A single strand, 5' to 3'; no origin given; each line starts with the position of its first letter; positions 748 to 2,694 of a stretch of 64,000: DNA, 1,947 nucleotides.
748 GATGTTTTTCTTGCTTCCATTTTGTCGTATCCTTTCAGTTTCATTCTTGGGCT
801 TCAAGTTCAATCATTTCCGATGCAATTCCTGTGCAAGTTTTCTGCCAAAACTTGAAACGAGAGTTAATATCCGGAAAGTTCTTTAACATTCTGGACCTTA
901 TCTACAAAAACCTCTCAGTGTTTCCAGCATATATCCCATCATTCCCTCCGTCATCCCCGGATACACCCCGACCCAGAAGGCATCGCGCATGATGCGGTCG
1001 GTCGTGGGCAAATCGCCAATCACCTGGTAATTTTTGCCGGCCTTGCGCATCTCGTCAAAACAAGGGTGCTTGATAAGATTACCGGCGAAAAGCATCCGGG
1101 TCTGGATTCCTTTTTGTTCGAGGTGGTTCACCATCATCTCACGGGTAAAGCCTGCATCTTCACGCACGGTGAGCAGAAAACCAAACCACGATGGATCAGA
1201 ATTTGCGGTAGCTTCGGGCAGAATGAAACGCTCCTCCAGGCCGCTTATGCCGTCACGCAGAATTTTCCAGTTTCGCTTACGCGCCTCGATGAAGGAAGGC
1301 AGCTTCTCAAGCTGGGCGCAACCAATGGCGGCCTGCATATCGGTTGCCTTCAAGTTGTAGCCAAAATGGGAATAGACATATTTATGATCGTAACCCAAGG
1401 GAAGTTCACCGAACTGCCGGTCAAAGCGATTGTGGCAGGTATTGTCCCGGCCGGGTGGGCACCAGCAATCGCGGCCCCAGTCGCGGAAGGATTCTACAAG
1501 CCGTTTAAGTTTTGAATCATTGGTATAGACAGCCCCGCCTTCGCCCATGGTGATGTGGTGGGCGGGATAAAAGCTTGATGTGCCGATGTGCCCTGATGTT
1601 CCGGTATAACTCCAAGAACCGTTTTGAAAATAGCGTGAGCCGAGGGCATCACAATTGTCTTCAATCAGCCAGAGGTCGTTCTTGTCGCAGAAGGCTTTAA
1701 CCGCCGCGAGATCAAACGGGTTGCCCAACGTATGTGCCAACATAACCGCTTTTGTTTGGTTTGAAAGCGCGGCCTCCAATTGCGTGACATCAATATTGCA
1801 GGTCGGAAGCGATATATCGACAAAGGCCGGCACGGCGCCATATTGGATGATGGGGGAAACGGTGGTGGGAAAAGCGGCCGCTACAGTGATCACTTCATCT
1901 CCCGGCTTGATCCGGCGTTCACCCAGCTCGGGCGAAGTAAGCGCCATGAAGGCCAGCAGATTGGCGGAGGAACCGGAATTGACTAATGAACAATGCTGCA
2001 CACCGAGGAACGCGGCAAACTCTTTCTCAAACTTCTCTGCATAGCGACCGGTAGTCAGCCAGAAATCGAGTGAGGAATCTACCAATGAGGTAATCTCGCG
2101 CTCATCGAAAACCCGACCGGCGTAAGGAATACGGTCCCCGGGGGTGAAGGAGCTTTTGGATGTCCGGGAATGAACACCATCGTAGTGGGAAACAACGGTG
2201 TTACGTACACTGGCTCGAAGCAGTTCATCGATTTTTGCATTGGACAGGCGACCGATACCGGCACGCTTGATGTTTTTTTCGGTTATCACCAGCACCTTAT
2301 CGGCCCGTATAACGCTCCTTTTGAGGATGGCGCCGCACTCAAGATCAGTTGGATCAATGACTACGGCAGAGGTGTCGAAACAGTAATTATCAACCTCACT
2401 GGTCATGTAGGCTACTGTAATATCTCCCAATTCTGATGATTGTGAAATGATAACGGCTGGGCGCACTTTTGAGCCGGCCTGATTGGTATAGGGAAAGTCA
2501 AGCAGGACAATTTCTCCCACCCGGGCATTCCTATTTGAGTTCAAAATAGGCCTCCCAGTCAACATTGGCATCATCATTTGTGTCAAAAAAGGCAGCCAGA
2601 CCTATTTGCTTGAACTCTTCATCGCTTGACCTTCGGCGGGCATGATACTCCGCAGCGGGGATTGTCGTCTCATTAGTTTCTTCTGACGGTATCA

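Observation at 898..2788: PemK/MazF-like toxin domain fused in frame to the PLP enzyme RfbH, with its own antitoxin-like gene wedged between rfbG and rfbH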

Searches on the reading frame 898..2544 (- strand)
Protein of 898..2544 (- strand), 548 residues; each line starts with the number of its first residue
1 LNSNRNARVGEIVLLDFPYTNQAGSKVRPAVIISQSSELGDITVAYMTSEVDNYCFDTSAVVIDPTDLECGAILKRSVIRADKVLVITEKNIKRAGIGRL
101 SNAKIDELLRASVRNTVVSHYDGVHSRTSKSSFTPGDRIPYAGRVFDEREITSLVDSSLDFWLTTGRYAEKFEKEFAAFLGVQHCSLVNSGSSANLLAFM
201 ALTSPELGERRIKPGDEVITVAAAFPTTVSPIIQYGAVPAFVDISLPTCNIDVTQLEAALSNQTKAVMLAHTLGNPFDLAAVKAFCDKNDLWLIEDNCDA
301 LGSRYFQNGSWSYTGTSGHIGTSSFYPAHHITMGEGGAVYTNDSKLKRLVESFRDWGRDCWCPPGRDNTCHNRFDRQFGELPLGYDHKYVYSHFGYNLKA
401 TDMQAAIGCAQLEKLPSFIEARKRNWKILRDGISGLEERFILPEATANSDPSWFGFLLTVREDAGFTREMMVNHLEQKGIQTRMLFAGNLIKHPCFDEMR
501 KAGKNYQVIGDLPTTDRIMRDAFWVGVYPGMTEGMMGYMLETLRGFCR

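Call 3: search_protein_families(library=pfam, proteins=[window:898-2520:-], max_evalue=0.1)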
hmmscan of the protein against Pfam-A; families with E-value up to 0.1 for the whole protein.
window:898-2520:- (540 aa): 5 families
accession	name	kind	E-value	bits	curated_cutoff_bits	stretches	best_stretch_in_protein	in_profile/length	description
PF01041.23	DegT_DnrJ_EryC1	-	1.9e-87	294.3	19.8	1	142-535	6-359/360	DegT/DnrJ/EryC1/StrS aminotransferase family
PF02452.23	PemK_toxin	-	1.1e-09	38.9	23.1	1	2-103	3-104/109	PemK-like, MazF-like toxin of type II toxin-antitoxin system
PF01212.27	Beta_elim_lyase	-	0.00016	21.5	27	1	161-290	34-170/288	Beta-eliminating lyase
PF01053.26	Cys_Met_Meta_PP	-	0.00018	20.6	27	1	162-290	55-175/381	Cys/Met metabolism PLP-dependent enzyme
PF00266.25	Aminotran_5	-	0.015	14.8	21.5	1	160-296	44-183/371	Aminotransferase class-V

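Call 4: search_protein_families(library=ncbifam, proteins=[window:898-2520:-], max_evalue=0.1)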
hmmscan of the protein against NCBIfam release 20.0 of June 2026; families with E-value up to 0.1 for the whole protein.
window:898-2520:- (540 aa): 21 families
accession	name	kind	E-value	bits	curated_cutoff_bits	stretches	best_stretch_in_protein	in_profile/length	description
NF011936.0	PRK15407.1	equivalog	2e-219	728.7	423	1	99-539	7-436/440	lipopolysaccharide biosynthesis protein RfbH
TIGR03588.1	PseC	equivalog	1.5e-53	182.1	423.5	1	131-536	2-377/380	UDP-4-amino-4,6-dideoxy-N-acetyl-beta-L-altrosamine transaminase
TIGR04181.1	NHT_00031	hypoth_equivalog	2e-49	168.4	420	2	138-340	8-215/359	LegC family aminotransferase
NF008687.0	PRK11706.1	equivalog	4.4e-37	127.7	375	1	156-516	28-355/375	dTDP-4-amino-4,6-dideoxygalactose transaminase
NF008658.2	PRK11658.1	equivalog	5.6e-36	124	631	1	131-480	5-326/379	UDP-4-amino-4-deoxy-L-arabinose aminotransferase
TIGR02379.1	ECA_wecE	subfamily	7e-30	104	434.85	1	203-476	67-319/376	dTDP-4-amino-4,6-dideoxy-D-glucose transaminase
TIGR04427.1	PLP_DesI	equivalog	1.5e-20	73.7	650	2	141-351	32-230/390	dTDP-4-dehydro-6-deoxyglucose aminotransferase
NF006488.0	PRK08912.1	equivalog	9.3e-09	34.7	498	1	203-288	107-186/387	aminotransferase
NF004770.0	PRK06108.1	subfamily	1.4e-07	30.6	422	1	162-290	84-211/396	pyridoxal phosphate-dependent aminotransferase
NF006569.0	PRK09082.1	subfamily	0.00047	19.4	420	1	204-268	112-175/386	methionine aminotransferase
TIGR01325.1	O_suc_HS_sulf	equivalog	0.00049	18.8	510.05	1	162-290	57-177/380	O-succinylhomoserine sulfhydrylase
NF005817.0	PRK07683.1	equivalog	0.00063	18.6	575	1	204-264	110-170/387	aminotransferase A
NF005305.0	PRK06836.1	equivalog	0.0011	18.3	376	1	204-262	119-177/396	pyridoxal phosphate-dependent aminotransferase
TIGR01976.1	am_tr_V_VC1184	hypoth_equivalog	0.0016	17.8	352.35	1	165-281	67-187/401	cysteine desulfurase-like protein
NF006096.0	PRK08248.1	equivalog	0.0028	16.4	726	1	162-290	67-187/431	homocysteine synthase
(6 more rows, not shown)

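Call 5: find_homologous_proteins(query=window:898-2520:-)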
Query window:898-2520:- (540 aa): 8000 proteins with E <= 0.001 among 8000 candidates; the best 120 are listed.
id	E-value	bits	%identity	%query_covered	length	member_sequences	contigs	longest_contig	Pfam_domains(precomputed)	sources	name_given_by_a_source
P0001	0.0e+0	1258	100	100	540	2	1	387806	PF02452.24,PF01041.24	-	-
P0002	0.0e+0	1131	90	99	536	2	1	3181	PF02452.24,PF01041.24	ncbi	ncbi:MAG: lipopolysaccharide biosynthesis protein RfbH, partial [Syntrophales bacterium]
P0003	4.5e-296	1000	78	100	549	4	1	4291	PF02452.24,PF01041.24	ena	-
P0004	1.8e-294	995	77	100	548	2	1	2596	PF02452.24,PF01041.24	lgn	-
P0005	4.4e-291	984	77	100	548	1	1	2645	PF01041.24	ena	-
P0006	7.1e-289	977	77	100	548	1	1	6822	PF02452.24,PF01041.24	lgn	-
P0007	7.6e-289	977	77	100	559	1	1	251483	PF02452.24,PF01041.24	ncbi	ncbi:MAG: lipopolysaccharide biosynthesis protein RfbH [Desulfuromonadaceae bacterium]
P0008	9.0e-289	976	77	100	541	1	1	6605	PF02452.24,PF01041.24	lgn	-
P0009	5.7e-288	974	77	100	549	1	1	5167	PF02452.24,PF01041.24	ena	-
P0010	1.4e-287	972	76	99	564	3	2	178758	PF02452.24,PF01041.24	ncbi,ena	-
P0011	3.6e-285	964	76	100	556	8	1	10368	PF02452.24,PF01041.24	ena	-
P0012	6.2e-285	964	76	100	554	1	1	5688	PF01041.24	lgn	-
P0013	4.8e-283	957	75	100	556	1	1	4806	PF02452.24,PF01041.24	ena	-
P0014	1.3e-281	953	74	99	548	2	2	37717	PF02452.24,PF01041.24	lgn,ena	-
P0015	2.5e-280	948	74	100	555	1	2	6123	PF02452.24,PF01053.27,PF01041.24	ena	-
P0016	7.7e-279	944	74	100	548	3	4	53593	PF02452.24,PF01041.24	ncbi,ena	-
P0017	4.1e-277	938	73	100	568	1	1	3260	PF02452.24,PF01041.24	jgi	jgi:CDP-6-deoxy-D-xylo-4-hexulose-3-dehydrase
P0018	2.1e-276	935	73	100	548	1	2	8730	PF00266.26,PF01041.24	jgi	-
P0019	2.1e-276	935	73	100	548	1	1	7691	PF00266.26,PF01041.24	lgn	-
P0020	6.5e-276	934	70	100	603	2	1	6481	PF02452.24,PF01041.24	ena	-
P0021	8.5e-276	933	72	100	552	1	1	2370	PF02452.24,PF01041.24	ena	-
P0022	2.3e-271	919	72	100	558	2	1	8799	PF01041.24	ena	-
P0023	7.3e-270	914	72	99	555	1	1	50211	PF02452.24,PF01041.24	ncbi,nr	ncbi:MAG: lipopolysaccharide biosynthesis protein RfbH [Verrucomicrobia bacterium]|nr:lipopolysaccha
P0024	7.8e-270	914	72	99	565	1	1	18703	PF02452.24,PF01041.24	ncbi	-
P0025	7.8e-270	914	72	99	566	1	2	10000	PF02452.24,PF01041.24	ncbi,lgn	-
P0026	1.1e-269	913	71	100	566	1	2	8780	PF02452.24,PF01041.24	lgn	-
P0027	1.5e-268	910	72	100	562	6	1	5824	PF00266.26,PF02452.24,PF01041.24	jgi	jgi:CDP-6-deoxy-D-xylo-4-hexulose-3-dehydrase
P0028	2.4e-264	896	71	99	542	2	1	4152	PF02452.24,PF01041.24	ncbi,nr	ncbi:MAG TPA: lipopolysaccharide biosynthesis protein RfbH [Sphingomonadales bacterium]|nr:lipopolys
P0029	1.9e-262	889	70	99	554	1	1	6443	PF01041.24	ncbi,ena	-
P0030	3.4e-262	889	71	100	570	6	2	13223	PF01212.28,PF02452.24,PF01053.27,PF01041.24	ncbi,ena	-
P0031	3.2e-260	882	69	100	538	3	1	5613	PF01041.24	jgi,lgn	-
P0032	7.0e-256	868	68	100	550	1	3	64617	PF02452.24,PF01053.27,PF01041.24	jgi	jgi:CDP-6-deoxy-D-xylo-4-hexulose-3-dehydrase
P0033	2.0e-254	863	68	100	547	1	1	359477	PF02452.24,PF01041.24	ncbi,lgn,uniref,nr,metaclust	ncbi:CDP-6-deoxy-D-xylo-4-hexulose-3-dehydrase [Desulfonauticus submarinus]|uniref:CDP-6-deoxy-D-xyl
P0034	2.2e-254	863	68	100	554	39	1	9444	PF02452.24,PF01041.24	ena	-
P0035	1.1e-253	861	69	100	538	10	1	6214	PF01041.24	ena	-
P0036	8.5e-253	858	67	100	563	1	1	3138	PF01041.24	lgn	-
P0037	4.5e-252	855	68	100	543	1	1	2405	PF01041.24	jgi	jgi:CDP-6-deoxy-D-xylo-4-hexulose-3-dehydrase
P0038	1.1e-251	854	68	100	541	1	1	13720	PF01041.24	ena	-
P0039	1.2e-251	854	69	100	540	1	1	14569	PF02452.24,PF01041.24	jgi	jgi:CDP-6-deoxy-D-xylo-4-hexulose-3-dehydrase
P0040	1.3e-251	854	68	99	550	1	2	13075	PF01041.24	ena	-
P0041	1.8e-251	853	80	83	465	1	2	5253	PF01041.24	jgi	jgi:CDP-6-deoxy-D-xylo-4-hexulose-3-dehydrase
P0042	2.7e-251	853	67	100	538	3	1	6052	PF01041.24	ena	-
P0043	6.7e-251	851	68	100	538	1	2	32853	PF01041.24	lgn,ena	-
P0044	1.5e-250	850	67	100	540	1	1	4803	PF01041.24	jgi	jgi:CDP-6-deoxy-D-xylo-4-hexulose-3-dehydrase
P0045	1.0e-249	847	67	100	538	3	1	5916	PF01041.24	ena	-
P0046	1.3e-249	847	68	99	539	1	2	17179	PF01041.24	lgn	-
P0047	2.0e-249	846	67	99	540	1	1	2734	PF01041.24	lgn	-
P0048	2.7e-249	846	67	99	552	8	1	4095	PF01041.24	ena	-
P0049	3.3e-249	846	67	100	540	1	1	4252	PF01041.24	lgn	-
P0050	8.8e-249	844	67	100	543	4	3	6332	PF01041.24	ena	-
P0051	9.0e-249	844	68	100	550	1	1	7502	PF01041.24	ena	-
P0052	1.1e-248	844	66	100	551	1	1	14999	PF01212.28,PF02452.24,PF01041.24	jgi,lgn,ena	-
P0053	2.2e-248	843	67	100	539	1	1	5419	PF01041.24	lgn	-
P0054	3.2e-248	842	67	100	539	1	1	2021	PF02452.24,PF01041.24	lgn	-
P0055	6.2e-248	842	67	100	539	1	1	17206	PF02452.24,PF01041.24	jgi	jgi:CDP-6-deoxy-D-xylo-4-hexulose-3-dehydrase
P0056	8.5e-248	841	67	99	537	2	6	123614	PF02452.24,PF01053.27,PF01041.24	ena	-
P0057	9.7e-248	841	78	82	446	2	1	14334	PF00155.28,PF01041.24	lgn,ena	-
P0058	1.2e-247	841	66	99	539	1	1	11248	PF01041.24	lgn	-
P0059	1.8e-247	840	78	82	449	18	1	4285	PF01041.24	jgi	jgi:CDP-4-dehydro-6-deoxyglucose reductase, E1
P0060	2.5e-247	840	67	100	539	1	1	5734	PF01041.24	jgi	jgi:CDP-6-deoxy-D-xylo-4-hexulose-3-dehydrase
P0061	2.6e-247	839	67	99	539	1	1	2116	PF01041.24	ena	-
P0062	3.0e-247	839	68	100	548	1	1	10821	PF02452.24,PF01041.24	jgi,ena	-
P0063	3.3e-247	839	67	99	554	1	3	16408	PF01041.24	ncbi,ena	-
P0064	6.6e-247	838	67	100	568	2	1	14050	PF02452.24,PF01041.24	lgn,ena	-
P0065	1.4e-246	837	65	100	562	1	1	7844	PF02452.24,PF01041.24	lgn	-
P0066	2.3e-246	836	78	82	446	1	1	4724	PF01041.24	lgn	-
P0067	2.9e-246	836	66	100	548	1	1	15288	PF01041.24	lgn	-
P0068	3.5e-246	836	68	99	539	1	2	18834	PF01041.24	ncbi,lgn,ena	-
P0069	3.7e-246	836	67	100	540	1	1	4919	PF01041.24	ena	-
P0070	4.7e-246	835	67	99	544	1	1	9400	PF01041.24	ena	-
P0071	6.3e-246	835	78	82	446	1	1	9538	PF01041.24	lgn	-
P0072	6.6e-246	835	66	99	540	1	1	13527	PF01041.24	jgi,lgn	-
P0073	7.5e-246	835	79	81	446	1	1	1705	PF01041.24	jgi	jgi:CDP-6-deoxy-D-xylo-4-hexulose-3-dehydrase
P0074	7.8e-246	835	65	100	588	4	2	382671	PF02452.24,PF01041.24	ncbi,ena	-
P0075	8.3e-246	835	66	99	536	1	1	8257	PF01041.24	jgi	jgi:CDP-6-deoxy-D-xylo-4-hexulose-3-dehydrase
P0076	2.7e-245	833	79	82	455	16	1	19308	PF01041.24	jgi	-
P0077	3.6e-245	832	78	82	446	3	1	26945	PF01041.24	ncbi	-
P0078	4.4e-245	832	67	100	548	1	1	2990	PF01041.24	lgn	-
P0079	5.1e-245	832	77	83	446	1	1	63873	PF01041.24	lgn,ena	-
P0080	5.3e-245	832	77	83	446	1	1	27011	PF01041.24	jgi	-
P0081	6.2e-245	832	79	81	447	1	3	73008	PF01041.24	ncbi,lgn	-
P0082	8.5e-245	831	76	83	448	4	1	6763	PF01041.24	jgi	jgi:CDP-6-deoxy-D-xylo-4-hexulose-3-dehydrase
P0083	8.9e-245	831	78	82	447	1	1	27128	PF01041.24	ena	-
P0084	1.3e-244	831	64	100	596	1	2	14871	PF02452.24,PF01041.24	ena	-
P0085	1.4e-244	830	67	99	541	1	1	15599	PF01041.24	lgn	-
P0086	1.8e-244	830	75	85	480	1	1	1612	PF01041.24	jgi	jgi:CDP-6-deoxy-D-xylo-4-hexulose-3-dehydrase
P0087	2.0e-244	830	78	82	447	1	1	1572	PF01041.24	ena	-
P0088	2.8e-244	829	66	100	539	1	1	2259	PF01041.24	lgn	-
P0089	3.3e-244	829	78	83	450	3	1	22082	PF01041.24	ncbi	-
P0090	3.4e-244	829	65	100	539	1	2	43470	PF01041.24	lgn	-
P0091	4.4e-244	829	78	82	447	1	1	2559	PF01041.24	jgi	jgi:CDP-6-deoxy-D-xylo-4-hexulose-3-dehydrase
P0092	5.2e-244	829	66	100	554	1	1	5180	PF01041.24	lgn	-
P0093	1.9e-243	827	66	99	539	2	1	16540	PF01041.24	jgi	jgi:CDP-6-deoxy-D-xylo-4-hexulose-3-dehydrase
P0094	2.6e-243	826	76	83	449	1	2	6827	PF01041.24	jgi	jgi:CDP-6-deoxy-D-xylo-4-hexulose-3-dehydrase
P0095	3.8e-243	826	78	81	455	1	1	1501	PF01041.24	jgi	jgi:CDP-6-deoxy-D-xylo-4-hexulose-3-dehydrase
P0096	4.3e-243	826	78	81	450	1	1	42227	PF01041.24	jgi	jgi:CDP-6-deoxy-D-xylo-4-hexulose-3-dehydrase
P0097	4.7e-243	825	78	81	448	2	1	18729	PF01041.24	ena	-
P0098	5.4e-243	825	65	100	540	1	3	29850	PF01041.24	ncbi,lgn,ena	-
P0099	6.8e-243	825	77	81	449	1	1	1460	PF01041.24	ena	-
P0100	8.1e-243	825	76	83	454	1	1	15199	PF01041.24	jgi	-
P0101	1.4e-242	824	76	83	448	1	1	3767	PF01041.24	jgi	-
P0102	1.9e-242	823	67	99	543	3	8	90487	PF01041.24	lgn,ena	-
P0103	2.4e-242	823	68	99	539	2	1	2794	PF01041.24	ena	-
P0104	2.8e-242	823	77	83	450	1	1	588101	PF01041.24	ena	-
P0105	3.5e-242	823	77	82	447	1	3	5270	PF01041.24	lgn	-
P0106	4.3e-242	822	66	99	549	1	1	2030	PF01041.24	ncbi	-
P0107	5.1e-242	822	77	82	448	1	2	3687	PF01041.24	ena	-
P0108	6.0e-242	822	77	82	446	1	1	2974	PF01041.24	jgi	jgi:CDP-6-deoxy-D-xylo-4-hexulose-3-dehydrase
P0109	8.4e-242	821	65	100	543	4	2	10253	PF01041.24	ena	-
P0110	8.6e-242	821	77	82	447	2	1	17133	PF01041.24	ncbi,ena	-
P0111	9.2e-242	821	77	82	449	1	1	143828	PF01041.24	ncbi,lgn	-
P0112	1.0e-241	821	77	82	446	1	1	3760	PF01041.24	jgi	jgi:CDP-6-deoxy-D-xylo-4-hexulose-3-dehydrase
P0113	1.1e-241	821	66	100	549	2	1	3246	PF01053.27,PF01041.24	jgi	-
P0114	1.2e-241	821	77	83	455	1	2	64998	PF01041.24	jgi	-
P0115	1.4e-241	821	77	82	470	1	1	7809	PF01041.24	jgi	-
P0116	2.1e-241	820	66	100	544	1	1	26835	PF01041.24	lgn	-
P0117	2.6e-241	820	61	100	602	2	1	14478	PF02452.24,PF01041.24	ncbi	ncbi:MAG: lipopolysaccharide biosynthesis protein RfbH [Dissulfurispiraceae bacterium]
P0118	2.6e-241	820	76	82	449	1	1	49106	PF01041.24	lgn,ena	-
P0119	2.7e-241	820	78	81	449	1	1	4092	PF01041.24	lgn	-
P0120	2.7e-241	820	76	83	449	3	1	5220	PF01041.24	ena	-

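Call 9: find_encoding_contigs(protein=P0007, flank=5000, max_places=1)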
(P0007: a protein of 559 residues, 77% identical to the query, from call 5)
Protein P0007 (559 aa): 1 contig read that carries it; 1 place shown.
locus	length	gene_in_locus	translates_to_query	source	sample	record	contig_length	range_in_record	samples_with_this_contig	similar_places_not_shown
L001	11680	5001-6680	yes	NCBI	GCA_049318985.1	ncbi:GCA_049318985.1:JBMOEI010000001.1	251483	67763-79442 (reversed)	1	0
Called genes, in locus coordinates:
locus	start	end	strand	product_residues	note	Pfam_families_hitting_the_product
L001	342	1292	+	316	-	-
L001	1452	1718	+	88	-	PF07798:CCDC90-like (faint)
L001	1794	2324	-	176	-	-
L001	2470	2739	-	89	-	PF01797:Y1_Tnp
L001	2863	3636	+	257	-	PF00483:NTP_transferase, PF12804:NTP_transf_3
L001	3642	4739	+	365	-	PF01073:3Beta_HSD, PF01370:Epimerase, PF04321:RmlD_sub_bind (weak), PF16363:GDP_Man_Dehyd, PF07993:NAD_binding_4 (weak), PF02719:Polysacc_synt_2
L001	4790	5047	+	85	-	-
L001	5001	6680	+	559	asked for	PF02452:PemK_toxin, PF01041:DegT_DnrJ_EryC1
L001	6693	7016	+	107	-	PF24839:DUF7718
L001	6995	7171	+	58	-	-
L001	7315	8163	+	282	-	PF12784:PDDEXK_2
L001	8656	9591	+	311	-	PF01073:3Beta_HSD, PF01370:Epimerase, PF02719:Polysacc_synt_2, PF04321:RmlD_sub_bind, PF07993:NAD_binding_4 (faint), PF16363:GDP_Man_Dehyd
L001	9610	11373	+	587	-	PF02776:TPP_enzyme_N, PF00205:TPP_enzyme_M, PF02775:TPP_enzyme_C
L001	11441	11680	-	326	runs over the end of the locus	PF13489:Methyltransf_23, PF08242:Methyltransf_12 (weak), PF08241:Methyltransf_11, PF13649:Methyltransf_25 (weak), PF13847:Methyltransf_31 (weak)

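Call 10: find_encoding_contigs(protein=P0033, flank=5000, max_places=1)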
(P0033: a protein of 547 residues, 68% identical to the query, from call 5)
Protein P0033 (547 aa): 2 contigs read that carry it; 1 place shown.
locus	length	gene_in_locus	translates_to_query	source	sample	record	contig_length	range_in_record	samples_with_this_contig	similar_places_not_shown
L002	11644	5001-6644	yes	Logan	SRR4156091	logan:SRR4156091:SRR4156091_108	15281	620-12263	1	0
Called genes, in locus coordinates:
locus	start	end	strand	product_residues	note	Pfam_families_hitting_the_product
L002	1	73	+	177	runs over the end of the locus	-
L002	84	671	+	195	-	PF01583:APS_kinase, PF08433:KTI12 (weak)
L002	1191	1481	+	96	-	-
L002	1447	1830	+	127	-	PF08843:AbiEii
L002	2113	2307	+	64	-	-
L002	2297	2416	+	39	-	-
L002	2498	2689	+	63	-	PF01850:PIN (weak)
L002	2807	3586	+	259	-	PF00483:NTP_transferase, PF12804:NTP_transf_3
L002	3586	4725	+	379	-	PF01370:Epimerase, PF02719:Polysacc_synt_2, PF04321:RmlD_sub_bind (weak), PF01073:3Beta_HSD, PF16363:GDP_Man_Dehyd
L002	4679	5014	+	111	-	-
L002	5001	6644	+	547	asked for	PF02452:PemK_toxin, PF01041:DegT_DnrJ_EryC1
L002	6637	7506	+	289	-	-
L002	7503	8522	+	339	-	PF00106:adh_short (faint), PF01073:3Beta_HSD, PF01370:Epimerase, PF02719:Polysacc_synt_2, PF04321:RmlD_sub_bind, PF07993:NAD_binding_4 (weak), PF08659:KR (weak), PF16363:GDP_Man_Dehyd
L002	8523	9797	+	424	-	-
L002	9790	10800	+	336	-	PF00535:Glycos_transf_2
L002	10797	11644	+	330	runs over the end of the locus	PF01075:Glyco_transf_9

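Call 11: find_encoding_contigs(protein=P0074, flank=5000, max_places=1)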
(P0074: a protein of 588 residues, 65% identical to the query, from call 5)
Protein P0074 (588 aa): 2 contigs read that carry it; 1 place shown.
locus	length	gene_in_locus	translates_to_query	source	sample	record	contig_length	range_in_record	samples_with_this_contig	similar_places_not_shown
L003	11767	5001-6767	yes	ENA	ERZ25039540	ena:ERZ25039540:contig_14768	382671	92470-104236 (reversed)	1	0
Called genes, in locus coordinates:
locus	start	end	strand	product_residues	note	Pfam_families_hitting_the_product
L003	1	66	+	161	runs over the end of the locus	-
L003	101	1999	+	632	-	-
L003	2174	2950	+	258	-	PF00483:NTP_transferase, PF12804:NTP_transf_3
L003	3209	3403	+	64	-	PF05635:23S_rRNA_IVP (weak)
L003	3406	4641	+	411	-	PF01370:Epimerase, PF02719:Polysacc_synt_2, PF04321:RmlD_sub_bind (weak), PF01073:3Beta_HSD (weak), PF16363:GDP_Man_Dehyd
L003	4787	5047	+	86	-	-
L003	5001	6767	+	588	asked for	PF02452:PemK_toxin, PF01041:DegT_DnrJ_EryC1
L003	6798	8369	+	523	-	PF03102:NeuB, PF07883:Cupin_2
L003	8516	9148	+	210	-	-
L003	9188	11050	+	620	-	PF02776:TPP_enzyme_N, PF00205:TPP_enzyme_M, PF02775:TPP_enzyme_C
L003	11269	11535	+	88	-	-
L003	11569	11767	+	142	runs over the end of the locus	PF13470:PIN_3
